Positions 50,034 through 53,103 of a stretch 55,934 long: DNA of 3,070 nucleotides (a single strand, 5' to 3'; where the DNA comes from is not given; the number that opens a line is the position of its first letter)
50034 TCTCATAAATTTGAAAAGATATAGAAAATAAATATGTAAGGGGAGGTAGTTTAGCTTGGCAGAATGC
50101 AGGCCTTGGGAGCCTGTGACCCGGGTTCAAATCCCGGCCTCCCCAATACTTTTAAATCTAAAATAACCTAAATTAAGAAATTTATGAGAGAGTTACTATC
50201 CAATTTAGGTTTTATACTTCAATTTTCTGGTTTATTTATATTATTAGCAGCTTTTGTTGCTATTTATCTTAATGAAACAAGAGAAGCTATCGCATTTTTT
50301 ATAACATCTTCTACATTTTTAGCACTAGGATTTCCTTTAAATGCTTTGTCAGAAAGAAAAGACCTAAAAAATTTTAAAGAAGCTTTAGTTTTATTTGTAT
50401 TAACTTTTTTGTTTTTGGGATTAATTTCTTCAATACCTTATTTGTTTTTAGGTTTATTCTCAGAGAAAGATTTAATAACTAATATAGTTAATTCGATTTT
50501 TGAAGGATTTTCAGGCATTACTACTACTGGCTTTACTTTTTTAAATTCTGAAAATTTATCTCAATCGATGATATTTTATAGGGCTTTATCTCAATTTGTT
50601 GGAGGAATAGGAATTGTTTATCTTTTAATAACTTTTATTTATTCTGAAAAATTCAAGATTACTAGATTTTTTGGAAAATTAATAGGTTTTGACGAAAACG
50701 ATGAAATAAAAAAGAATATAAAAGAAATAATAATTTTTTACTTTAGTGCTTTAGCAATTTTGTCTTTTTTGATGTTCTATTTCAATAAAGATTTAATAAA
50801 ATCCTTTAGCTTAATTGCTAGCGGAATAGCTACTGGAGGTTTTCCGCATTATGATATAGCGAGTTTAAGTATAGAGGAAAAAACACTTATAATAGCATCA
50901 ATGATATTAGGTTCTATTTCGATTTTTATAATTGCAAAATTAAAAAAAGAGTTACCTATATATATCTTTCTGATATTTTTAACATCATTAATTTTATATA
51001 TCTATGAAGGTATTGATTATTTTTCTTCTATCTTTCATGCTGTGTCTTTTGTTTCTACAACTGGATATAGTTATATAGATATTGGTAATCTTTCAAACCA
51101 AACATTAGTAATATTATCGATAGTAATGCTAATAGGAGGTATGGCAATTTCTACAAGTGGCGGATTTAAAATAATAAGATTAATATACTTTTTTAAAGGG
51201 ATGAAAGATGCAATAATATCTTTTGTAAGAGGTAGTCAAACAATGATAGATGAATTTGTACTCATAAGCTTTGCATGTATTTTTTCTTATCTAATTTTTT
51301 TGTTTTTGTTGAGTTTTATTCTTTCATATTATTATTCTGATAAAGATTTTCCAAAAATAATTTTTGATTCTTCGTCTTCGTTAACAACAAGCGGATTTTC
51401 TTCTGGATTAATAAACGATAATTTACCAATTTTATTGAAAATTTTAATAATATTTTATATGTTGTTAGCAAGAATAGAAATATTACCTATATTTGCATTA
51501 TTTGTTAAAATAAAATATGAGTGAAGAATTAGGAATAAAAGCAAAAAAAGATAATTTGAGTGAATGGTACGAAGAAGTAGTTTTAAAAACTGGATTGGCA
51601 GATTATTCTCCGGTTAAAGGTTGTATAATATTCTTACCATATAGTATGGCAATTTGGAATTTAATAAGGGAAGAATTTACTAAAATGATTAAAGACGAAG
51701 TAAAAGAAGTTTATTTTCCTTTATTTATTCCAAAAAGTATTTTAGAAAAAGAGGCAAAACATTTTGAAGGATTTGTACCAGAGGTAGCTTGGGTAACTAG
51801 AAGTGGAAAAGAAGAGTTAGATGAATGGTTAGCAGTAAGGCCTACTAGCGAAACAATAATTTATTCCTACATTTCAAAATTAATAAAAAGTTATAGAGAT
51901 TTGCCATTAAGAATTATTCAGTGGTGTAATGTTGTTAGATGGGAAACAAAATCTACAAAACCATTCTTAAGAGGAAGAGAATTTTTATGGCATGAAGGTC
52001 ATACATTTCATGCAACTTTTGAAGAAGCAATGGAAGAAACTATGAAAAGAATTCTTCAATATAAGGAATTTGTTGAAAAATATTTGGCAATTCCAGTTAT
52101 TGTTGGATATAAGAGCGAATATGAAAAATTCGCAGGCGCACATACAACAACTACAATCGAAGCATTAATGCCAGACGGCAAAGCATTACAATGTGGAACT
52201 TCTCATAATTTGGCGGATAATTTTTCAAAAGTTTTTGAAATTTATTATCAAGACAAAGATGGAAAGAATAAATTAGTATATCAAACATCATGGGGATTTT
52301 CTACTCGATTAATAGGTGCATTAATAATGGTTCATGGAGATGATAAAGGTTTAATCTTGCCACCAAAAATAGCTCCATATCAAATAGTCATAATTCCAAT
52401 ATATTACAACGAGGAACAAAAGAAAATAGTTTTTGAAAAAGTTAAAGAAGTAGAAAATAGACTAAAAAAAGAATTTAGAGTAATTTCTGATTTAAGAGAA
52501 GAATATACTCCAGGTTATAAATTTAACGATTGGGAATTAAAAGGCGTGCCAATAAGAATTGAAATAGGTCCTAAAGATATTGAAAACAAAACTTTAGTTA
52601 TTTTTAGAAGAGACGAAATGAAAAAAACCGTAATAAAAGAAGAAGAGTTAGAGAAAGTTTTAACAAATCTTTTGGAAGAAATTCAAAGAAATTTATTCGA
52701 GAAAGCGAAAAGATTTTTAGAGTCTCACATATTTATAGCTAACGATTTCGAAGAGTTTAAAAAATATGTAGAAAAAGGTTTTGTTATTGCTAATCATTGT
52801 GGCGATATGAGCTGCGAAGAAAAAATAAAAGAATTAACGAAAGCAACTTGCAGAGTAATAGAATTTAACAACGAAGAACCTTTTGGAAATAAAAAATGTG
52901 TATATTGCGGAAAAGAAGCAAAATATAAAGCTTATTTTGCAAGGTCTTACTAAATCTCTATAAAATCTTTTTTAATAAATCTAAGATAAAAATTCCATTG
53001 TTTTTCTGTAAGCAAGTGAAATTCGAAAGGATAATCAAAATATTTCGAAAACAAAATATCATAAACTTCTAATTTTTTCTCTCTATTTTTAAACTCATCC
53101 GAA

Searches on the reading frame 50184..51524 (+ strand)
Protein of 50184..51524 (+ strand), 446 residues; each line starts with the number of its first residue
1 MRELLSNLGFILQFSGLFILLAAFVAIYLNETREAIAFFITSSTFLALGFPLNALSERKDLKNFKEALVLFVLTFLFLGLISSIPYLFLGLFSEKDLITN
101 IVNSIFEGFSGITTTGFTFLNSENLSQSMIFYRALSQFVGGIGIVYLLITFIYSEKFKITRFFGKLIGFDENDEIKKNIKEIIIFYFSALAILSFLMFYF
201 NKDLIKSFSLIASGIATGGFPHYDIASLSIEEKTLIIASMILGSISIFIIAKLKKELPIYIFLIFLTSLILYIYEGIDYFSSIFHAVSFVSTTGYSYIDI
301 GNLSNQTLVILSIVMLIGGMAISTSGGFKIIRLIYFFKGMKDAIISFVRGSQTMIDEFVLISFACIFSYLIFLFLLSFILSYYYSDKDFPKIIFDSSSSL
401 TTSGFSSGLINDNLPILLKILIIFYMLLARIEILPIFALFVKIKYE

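Call 32: search_protein_families(library=pfam, proteins=[window:50184-51524:+], max_evalue=0.001)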
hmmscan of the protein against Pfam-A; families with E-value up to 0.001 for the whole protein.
window:50184-51524:+ (446 aa): 1 family
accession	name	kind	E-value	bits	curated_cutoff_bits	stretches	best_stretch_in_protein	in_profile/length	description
PF02386.22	TrkH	-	3.4e-22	79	27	2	259-443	296-493/502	Cation transport protein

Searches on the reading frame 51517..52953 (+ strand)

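Call 32: search_protein_families(library=pfam, proteins=[window:51517-52953:+], max_evalue=0.001)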
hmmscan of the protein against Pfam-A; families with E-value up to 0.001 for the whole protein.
window:51517-52953:+ (478 aa): 3 families
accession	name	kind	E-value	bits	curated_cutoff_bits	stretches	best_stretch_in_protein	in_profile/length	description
PF00587.30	tRNA-synt_2b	-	1.2e-27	97.6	29.3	1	99-270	5-176/179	tRNA synthetase class II core domain (G, H, P, S and T)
PF09180.16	ProRS-C_1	-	1.5e-21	76.8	31.5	1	411-478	1-71/71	Prolyl-tRNA synthetase, C-terminal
PF03129.25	HGTP_anticodon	-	3.6e-18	65.9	21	1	289-384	1-93/94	Anticodon binding domain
